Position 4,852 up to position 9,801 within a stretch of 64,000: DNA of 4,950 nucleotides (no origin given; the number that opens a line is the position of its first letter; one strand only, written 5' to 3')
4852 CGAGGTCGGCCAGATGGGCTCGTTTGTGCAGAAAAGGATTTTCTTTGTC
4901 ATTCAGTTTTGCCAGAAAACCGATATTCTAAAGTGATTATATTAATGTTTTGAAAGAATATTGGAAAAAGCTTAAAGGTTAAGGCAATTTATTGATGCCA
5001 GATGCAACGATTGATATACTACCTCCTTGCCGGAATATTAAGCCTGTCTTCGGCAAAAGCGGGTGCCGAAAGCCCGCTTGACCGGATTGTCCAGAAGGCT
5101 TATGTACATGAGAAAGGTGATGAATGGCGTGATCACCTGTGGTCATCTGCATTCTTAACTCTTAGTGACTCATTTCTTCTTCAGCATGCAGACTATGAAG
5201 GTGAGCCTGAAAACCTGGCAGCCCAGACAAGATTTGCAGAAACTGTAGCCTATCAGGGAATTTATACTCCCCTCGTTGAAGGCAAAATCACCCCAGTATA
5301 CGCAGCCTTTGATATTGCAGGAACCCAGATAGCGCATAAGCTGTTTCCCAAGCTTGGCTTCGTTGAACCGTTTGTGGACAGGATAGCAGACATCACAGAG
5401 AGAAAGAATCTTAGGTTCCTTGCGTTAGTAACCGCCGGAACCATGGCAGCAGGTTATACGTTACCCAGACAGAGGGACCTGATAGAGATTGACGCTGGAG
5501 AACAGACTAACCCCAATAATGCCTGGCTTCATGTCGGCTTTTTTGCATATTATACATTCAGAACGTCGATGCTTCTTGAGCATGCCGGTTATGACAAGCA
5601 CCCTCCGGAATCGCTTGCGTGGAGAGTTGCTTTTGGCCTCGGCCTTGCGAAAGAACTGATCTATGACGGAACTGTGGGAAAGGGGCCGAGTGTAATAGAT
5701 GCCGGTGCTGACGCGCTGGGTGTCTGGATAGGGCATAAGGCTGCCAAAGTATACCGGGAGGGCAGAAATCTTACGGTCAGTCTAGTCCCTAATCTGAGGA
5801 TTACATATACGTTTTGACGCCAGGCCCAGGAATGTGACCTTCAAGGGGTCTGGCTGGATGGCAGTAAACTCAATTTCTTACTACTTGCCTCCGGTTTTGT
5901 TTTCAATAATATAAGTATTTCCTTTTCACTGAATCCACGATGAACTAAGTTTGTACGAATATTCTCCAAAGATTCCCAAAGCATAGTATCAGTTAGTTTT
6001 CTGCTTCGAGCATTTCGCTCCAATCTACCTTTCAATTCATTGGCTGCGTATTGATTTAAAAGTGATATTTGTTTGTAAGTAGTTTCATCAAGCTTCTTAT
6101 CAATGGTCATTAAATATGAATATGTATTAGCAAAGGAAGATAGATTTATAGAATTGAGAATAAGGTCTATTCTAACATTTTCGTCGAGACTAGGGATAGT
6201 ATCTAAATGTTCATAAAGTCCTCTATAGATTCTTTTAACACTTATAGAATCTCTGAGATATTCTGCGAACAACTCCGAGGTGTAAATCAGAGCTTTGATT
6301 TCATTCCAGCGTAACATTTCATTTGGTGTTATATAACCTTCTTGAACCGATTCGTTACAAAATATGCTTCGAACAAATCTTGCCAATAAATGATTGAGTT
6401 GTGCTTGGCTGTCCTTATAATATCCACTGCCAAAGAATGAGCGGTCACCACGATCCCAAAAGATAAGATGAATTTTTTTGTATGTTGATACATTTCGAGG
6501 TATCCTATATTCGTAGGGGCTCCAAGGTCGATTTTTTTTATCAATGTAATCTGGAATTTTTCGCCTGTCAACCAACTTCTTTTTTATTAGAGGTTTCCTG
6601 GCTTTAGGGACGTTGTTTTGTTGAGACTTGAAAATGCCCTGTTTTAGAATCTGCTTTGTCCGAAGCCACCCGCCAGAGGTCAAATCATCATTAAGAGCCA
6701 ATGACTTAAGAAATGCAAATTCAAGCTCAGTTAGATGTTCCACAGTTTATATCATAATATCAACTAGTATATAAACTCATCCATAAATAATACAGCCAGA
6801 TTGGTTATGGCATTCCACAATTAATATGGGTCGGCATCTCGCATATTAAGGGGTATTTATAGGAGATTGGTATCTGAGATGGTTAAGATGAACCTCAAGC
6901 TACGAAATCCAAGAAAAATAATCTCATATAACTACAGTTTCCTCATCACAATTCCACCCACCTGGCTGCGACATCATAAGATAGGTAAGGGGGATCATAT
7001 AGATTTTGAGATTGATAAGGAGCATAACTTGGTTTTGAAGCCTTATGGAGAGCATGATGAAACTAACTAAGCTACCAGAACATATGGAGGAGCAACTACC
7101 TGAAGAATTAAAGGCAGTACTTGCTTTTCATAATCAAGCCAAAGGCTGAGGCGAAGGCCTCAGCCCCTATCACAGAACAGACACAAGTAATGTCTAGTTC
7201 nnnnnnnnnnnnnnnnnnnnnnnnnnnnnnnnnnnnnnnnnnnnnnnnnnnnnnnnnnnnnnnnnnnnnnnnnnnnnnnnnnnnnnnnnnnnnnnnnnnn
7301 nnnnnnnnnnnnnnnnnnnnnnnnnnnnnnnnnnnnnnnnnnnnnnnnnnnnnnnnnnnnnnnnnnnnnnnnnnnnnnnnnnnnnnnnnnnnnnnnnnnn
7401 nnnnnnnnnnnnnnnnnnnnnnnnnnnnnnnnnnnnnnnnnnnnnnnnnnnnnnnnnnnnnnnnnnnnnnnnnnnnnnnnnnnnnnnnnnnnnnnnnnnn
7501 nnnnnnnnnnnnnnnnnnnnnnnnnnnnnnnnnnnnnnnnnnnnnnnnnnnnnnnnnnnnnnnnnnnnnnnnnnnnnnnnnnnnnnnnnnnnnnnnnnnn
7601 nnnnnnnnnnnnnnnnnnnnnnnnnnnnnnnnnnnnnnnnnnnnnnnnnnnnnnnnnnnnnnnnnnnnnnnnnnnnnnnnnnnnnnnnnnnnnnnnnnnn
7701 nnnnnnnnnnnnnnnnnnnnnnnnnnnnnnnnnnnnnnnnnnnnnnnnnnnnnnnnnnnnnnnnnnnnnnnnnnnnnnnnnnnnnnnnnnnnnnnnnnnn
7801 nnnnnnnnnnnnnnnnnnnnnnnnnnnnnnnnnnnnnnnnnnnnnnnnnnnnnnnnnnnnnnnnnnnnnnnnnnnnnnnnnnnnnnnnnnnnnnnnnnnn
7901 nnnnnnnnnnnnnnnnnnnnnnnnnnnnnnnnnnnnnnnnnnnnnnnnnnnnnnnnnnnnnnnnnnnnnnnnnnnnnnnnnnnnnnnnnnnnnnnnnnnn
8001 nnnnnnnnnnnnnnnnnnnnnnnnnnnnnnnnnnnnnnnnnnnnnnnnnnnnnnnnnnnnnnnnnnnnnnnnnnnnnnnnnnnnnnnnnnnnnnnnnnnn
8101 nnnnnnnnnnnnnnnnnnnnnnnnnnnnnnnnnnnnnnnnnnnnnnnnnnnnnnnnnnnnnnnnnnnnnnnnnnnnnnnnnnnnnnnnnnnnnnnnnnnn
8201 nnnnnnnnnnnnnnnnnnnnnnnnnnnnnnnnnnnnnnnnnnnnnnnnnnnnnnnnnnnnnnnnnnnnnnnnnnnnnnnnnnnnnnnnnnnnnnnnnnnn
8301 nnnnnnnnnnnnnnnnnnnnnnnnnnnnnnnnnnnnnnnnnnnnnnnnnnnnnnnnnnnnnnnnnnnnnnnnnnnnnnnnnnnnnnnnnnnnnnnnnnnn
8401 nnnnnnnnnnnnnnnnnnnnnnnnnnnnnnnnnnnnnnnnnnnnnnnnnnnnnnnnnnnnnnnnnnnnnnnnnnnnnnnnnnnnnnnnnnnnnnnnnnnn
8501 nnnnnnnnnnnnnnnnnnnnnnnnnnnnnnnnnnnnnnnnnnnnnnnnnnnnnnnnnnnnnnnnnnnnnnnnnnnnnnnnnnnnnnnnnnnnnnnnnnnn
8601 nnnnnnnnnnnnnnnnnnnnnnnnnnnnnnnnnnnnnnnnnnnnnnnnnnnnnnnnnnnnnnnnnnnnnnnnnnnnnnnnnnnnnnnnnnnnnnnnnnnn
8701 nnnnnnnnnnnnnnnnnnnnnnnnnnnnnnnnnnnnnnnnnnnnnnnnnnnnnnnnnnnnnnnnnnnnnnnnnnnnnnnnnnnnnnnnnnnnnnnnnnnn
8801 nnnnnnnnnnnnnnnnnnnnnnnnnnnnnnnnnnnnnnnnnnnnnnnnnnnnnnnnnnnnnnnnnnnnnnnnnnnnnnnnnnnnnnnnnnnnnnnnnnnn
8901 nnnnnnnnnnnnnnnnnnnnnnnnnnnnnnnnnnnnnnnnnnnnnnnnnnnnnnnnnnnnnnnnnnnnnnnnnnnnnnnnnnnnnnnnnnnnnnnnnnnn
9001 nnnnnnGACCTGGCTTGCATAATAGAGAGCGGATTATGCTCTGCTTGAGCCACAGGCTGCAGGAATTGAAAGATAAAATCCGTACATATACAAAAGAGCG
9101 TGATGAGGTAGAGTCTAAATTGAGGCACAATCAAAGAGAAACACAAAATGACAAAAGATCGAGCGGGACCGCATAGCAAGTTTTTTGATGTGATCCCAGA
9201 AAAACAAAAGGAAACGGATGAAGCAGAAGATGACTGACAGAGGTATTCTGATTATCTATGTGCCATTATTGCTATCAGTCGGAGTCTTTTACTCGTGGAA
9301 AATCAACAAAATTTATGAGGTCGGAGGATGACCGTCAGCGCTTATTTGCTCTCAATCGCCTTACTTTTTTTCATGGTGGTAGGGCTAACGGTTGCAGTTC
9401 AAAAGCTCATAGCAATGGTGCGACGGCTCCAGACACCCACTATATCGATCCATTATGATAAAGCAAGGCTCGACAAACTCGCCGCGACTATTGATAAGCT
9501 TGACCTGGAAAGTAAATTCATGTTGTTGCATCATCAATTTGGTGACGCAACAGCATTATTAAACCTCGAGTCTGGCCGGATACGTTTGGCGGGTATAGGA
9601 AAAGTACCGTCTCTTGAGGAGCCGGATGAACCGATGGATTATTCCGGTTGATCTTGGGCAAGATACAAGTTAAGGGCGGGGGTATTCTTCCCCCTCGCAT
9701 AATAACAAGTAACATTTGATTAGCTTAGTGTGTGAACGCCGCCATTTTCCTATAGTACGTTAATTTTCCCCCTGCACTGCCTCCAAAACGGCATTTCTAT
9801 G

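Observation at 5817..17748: Integrated element in tRNA-Ser with 15-bp att direct repeats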

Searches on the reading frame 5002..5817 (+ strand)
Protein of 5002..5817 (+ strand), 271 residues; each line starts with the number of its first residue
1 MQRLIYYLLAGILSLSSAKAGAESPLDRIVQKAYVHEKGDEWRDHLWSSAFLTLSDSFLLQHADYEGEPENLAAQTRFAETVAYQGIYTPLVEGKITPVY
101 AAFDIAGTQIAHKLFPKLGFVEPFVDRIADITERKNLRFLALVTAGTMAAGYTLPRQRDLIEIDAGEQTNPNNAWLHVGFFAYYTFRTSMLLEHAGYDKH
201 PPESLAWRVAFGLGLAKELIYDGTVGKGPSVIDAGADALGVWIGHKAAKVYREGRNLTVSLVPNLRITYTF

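Call 12: find_encoding_contigs(protein=window:5002-5817:+, flank=10000, max_places=10)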
Protein window:5002-5817:+ (271 aa): no gene with exactly this product is on record in the collection.

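Call 18: search_protein_families(library=pfam, proteins=[window:5002-5817:+], max_evalue=0.001)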
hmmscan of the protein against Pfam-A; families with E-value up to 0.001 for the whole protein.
window:5002-5817:+ (271 aa): 0 families

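Call 29: find_related_loci(query=window:5002-5817:+, collection=genome_contigs, flank=10000)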
Query window:5002-5817:+ (271 aa) in genome_contigs; peptide patterns used: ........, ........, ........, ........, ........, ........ (x = any residue, [..] = any of these).
141 stretches matched a pattern, but none encodes a relative of the query by tblastn (E <= 1e-3).

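Call 30: find_homologous_proteins(query=window:5002-5817:+)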
Query window:5002-5817:+ (271 aa): 9 proteins with E <= 0.001 among 2234 candidates.
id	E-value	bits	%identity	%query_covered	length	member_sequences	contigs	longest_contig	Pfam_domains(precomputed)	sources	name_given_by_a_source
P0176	2.2e-179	613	100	100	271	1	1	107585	-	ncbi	ncbi:MAG: hypothetical protein ABH879_03540 [archaeon]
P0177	2.7e-91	324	59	94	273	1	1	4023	-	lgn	-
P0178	1.2e-88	315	57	93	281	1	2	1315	-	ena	-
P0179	2.7e-87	311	58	96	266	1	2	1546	-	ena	-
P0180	8.6e-74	266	50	96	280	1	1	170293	-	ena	-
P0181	1.7e-67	246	56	71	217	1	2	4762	-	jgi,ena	jgi:hypothetical protein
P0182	6.5e-65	237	46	86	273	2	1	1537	-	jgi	jgi:hypothetical protein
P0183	2.3e-60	222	45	89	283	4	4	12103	-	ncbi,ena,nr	ncbi:MAG: hypothetical protein CMH64_04655 [Nanoarchaeota archaeon]|nr:hypothetical protein [Nanoarc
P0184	2.3e-44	170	37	97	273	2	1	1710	-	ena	-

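Call 31: find_encoding_contigs(protein=P0180, flank=10000, max_places=2)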
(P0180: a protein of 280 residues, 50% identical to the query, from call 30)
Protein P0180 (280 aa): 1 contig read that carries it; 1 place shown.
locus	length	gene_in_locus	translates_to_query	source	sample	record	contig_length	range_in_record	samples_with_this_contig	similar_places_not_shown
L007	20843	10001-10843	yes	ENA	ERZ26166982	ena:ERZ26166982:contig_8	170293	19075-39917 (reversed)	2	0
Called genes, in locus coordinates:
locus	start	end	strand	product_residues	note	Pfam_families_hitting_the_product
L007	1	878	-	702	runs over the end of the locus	PF19773:DUF6259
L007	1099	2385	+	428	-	PF13585:CHU_C (weak)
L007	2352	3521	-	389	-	PF00668:Condensation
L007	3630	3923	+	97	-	PF01527:HTH_Tnp_1, PF13518:HTH_28 (weak)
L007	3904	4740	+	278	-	PF13276:HTH_21, PF27079:HTH_SpdB_C (weak), PF00665:rve, PF24764:rva_4 (weak), PF13683:rve_3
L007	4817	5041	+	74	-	-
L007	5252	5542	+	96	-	-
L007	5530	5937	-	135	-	PF13470:PIN_3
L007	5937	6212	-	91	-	-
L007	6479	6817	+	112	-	PF00543:P-II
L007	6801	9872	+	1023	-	PF03710:GlnE, PF03445:DUF294 (faint), PF08335:GlnD_UR_UTase, PF10335:DUF294_C (faint), PF03710:GlnE, PF08335:GlnD_UR_UTase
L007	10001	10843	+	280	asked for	-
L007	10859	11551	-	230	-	PF00106:adh_short, PF01370:Epimerase (weak), PF08659:KR (weak), PF13561:adh_short_C2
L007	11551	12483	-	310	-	PF08240:ADH_N, PF00107:ADH_zinc_N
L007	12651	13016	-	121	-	PF00903:Glyoxalase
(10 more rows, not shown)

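Call 32: find_encoding_contigs(protein=P0177, flank=10000, max_places=2)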
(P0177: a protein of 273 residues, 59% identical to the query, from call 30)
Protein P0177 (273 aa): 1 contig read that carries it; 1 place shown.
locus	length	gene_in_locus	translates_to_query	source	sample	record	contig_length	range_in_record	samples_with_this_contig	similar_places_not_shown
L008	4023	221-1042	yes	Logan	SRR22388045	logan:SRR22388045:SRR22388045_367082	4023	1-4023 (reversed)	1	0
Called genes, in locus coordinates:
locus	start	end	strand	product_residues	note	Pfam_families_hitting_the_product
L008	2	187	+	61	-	?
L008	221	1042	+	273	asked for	-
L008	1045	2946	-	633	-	PF17214:KH_TffA, PF23023:Anti-Pycsar_Apyc1 (weak), PF00753:Lactamase_B, PF16661:Lactamase_B_6, PF12706:Lactamase_B_2, PF10996:Beta-Casp, PF07521:RMMBL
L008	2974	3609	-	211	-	PF00227:Proteasome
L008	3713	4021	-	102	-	?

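Call 33: find_encoding_contigs(protein=P0183, flank=10000, max_places=2)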
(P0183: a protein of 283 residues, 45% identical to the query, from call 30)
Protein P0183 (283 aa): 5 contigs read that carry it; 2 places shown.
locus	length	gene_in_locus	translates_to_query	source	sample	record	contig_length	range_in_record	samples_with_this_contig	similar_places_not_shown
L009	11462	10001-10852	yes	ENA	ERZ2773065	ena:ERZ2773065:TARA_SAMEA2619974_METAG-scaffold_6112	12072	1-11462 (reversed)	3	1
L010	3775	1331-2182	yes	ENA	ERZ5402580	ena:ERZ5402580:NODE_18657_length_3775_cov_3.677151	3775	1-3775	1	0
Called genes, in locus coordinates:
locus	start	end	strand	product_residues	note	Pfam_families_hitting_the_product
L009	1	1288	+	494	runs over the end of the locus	PF04563:RNA_pol_Rpb2_1, PF04561:RNA_pol_Rpb2_2, PF04565:RNA_pol_Rpb2_3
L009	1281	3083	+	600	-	PF04566:RNA_pol_Rpb2_4, PF04567:RNA_pol_Rpb2_5, PF00562:RNA_pol_Rpb2_6, PF04560:RNA_pol_Rpb2_7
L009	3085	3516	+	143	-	-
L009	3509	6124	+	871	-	PF04997:RNA_pol_Rpb1_1, PF00623:RNA_pol_Rpb1_2, PF04983:RNA_pol_Rpb1_3, PF05000:RNA_pol_Rpb1_4, PF04998:RNA_pol_Rpb1_5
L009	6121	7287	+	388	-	PF04998:RNA_pol_Rpb1_5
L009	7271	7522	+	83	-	PF01248:Ribosomal_L7Ae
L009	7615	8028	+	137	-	PF07650:KH_2 (faint)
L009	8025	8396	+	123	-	-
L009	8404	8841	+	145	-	PF00164:Ribosom_S12_S23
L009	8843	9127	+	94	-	-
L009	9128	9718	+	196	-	PF00177:Ribosomal_S7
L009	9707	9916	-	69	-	-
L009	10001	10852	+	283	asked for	-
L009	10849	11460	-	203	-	?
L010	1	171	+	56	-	?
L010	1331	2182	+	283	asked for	-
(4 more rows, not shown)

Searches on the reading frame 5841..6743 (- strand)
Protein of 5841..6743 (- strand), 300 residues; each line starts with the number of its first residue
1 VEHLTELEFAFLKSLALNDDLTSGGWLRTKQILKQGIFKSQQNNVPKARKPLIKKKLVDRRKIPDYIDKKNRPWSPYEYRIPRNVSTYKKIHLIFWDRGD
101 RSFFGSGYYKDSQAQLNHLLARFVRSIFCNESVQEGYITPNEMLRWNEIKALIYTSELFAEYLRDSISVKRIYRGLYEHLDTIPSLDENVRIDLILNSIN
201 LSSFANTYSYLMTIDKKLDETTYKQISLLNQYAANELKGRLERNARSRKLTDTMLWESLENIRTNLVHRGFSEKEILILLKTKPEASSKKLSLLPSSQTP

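Call 10: search_protein_families(library=pfam, proteins=[window:5841-6743:-], max_evalue=0.01)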
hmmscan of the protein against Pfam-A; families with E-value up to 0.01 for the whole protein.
window:5841-6743:- (300 aa): 0 families

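Call 11: search_protein_families(library=phrogs, proteins=[window:5841-6743:-], max_evalue=0.01)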
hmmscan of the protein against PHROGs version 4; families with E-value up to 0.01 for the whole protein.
window:5841-6743:- (300 aa): 0 families

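Call 22: search_protein_families(library=ncbifam, proteins=[window:5841-6743:-], max_evalue=0.01)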
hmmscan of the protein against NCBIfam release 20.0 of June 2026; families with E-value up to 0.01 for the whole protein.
window:5841-6743:- (300 aa): 0 families

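Call 23: search_protein_families(library=padloc, proteins=[window:5841-6743:-], max_evalue=0.01)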
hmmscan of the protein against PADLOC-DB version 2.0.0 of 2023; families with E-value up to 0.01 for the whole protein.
window:5841-6743:- (300 aa): 0 families

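Call 82: predict_structure(protein=window:5841-6743:-)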
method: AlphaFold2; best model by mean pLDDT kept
length: 300 residues; sequences in the alignment: 1
mean_pLDDT: 36.0   pTM: 0.21
mean pLDDT of the five models: 36.0, 35.7, 34.7, 33.6, 33.5
residues with pLDDT >= 90: 0; 70-90: 0; 50-70: 16; < 50: 284
segments of 3 or more residues with pLDDT < 50: 1-4, 6-109, 116-261, 279-300
pLDDT, mean of each block of 10 residues (from residue 1): 42 37 36 32 26 24 23 24 40 38 44 49 42 26 28 31 32 40 43 38 32 33 38 39 40 42 51 52 30 30
secondary structure, 60 per line:
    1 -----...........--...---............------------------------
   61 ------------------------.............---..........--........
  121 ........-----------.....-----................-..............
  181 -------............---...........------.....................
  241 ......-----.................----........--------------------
elements in order: H6-16 H25-36 E88-97 E101-110 H113-128 H140-144 E150-155 H156-165 H167-180 H188-199 H203-213 H220-246 H252-268 H273-280

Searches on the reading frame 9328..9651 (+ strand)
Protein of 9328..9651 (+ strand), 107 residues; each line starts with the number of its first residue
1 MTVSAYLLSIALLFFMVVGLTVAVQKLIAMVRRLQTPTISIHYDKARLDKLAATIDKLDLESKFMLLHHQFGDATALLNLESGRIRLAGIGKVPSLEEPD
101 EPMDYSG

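Call 10: search_protein_families(library=pfam, proteins=[window:9328-9651:+], max_evalue=0.01)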
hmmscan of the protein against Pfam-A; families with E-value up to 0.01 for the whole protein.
window:9328-9651:+ (107 aa): 0 families

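Call 11: search_protein_families(library=phrogs, proteins=[window:9328-9651:+], max_evalue=0.01)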
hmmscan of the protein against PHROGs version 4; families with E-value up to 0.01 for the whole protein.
window:9328-9651:+ (107 aa): 0 families

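Call 22: search_protein_families(library=ncbifam, proteins=[window:9328-9651:+], max_evalue=0.01)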
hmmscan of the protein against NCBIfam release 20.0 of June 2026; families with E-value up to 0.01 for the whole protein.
window:9328-9651:+ (107 aa): 0 families

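Call 23: search_protein_families(library=padloc, proteins=[window:9328-9651:+], max_evalue=0.01)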
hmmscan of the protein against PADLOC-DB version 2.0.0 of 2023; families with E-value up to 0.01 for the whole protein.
window:9328-9651:+ (107 aa): 0 families
